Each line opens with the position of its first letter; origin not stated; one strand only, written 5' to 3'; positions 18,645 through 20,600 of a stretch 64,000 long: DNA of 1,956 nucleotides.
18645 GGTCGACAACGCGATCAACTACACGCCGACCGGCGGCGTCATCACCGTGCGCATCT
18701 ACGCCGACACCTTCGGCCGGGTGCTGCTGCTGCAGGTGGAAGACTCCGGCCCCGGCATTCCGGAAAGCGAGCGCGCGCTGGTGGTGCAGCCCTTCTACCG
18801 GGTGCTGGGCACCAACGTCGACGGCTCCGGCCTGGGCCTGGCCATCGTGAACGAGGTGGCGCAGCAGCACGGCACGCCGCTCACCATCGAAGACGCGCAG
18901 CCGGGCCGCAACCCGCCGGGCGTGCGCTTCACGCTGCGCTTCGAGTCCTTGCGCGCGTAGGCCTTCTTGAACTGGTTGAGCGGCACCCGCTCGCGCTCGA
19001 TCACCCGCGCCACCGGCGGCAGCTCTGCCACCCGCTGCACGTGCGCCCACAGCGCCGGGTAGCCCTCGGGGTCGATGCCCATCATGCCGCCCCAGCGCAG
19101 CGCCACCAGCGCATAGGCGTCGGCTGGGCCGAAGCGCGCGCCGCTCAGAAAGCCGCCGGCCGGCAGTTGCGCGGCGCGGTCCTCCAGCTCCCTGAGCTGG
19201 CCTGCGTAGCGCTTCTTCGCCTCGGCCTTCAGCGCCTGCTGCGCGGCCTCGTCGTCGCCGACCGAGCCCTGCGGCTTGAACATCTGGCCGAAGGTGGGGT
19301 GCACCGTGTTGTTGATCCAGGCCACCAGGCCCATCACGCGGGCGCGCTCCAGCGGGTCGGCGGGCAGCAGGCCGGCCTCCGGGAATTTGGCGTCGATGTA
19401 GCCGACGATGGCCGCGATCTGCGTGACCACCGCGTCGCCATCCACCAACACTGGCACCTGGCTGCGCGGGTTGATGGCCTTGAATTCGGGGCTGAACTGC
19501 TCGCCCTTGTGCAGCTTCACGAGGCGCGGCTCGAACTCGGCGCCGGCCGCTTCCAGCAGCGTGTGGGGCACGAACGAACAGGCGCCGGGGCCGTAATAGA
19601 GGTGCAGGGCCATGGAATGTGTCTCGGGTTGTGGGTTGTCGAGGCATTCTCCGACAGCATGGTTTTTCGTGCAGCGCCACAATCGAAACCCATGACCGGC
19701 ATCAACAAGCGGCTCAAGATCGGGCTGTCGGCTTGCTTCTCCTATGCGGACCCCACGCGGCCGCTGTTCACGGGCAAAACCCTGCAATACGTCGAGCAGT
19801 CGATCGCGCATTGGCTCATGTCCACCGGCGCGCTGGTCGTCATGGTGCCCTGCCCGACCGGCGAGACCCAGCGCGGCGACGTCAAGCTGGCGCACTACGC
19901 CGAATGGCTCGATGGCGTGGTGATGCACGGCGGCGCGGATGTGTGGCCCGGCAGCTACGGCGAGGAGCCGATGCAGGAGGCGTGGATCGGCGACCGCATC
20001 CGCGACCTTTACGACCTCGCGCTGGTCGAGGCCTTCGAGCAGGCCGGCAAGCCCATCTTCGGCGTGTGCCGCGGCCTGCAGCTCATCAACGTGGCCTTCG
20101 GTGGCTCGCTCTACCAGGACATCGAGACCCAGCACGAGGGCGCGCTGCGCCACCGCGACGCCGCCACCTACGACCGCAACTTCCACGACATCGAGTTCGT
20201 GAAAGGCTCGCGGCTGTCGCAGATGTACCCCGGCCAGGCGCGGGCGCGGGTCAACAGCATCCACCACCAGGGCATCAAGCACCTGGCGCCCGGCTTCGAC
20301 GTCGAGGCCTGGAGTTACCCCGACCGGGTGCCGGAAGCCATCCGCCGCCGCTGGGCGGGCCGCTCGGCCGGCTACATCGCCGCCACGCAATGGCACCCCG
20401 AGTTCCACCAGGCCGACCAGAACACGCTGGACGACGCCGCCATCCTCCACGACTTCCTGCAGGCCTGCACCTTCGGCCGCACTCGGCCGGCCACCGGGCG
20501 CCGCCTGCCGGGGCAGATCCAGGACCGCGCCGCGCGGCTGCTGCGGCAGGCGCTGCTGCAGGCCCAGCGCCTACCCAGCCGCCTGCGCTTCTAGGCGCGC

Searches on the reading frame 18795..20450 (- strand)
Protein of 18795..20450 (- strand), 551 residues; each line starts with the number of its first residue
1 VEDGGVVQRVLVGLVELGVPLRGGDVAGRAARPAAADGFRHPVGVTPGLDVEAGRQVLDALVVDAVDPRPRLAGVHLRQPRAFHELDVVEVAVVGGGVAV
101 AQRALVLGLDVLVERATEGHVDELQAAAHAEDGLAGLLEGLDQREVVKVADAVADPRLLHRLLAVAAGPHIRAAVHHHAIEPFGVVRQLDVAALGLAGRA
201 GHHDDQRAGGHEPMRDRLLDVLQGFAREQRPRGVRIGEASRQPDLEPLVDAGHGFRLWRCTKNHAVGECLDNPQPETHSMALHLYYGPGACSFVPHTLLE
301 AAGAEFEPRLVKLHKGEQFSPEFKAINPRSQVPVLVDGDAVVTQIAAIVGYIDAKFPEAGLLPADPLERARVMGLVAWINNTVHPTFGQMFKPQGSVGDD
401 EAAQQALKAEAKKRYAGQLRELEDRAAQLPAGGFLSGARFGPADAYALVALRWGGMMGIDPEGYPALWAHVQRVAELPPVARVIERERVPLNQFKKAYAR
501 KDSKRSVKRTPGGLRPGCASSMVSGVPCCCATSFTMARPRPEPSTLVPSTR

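Call 104: search_protein_families(library=pfam, proteins=[window:18795-20450:-], max_evalue=0.00001)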
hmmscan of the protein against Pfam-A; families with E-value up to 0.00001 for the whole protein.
window:18795-20450:- (551 aa): 4 families
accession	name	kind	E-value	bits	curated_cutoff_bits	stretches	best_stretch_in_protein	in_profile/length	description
PF02798.26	GST_N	-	2.6e-15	56.9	20.9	1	280-353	1-75/76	Glutathione S-transferase, N-terminal domain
PF13409.12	GST_N_2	-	9.1e-09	36.3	25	1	296-354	9-69/70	Glutathione S-transferase, N-terminal domain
PF13417.12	GST_N_3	-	1.5e-06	28.9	22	1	305-358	23-73/75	Glutathione S-transferase, N-terminal domain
PF00043.30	GST_C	-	2.1e-06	28.3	20.7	1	399-478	15-93/93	Glutathione S-transferase, C-terminal domain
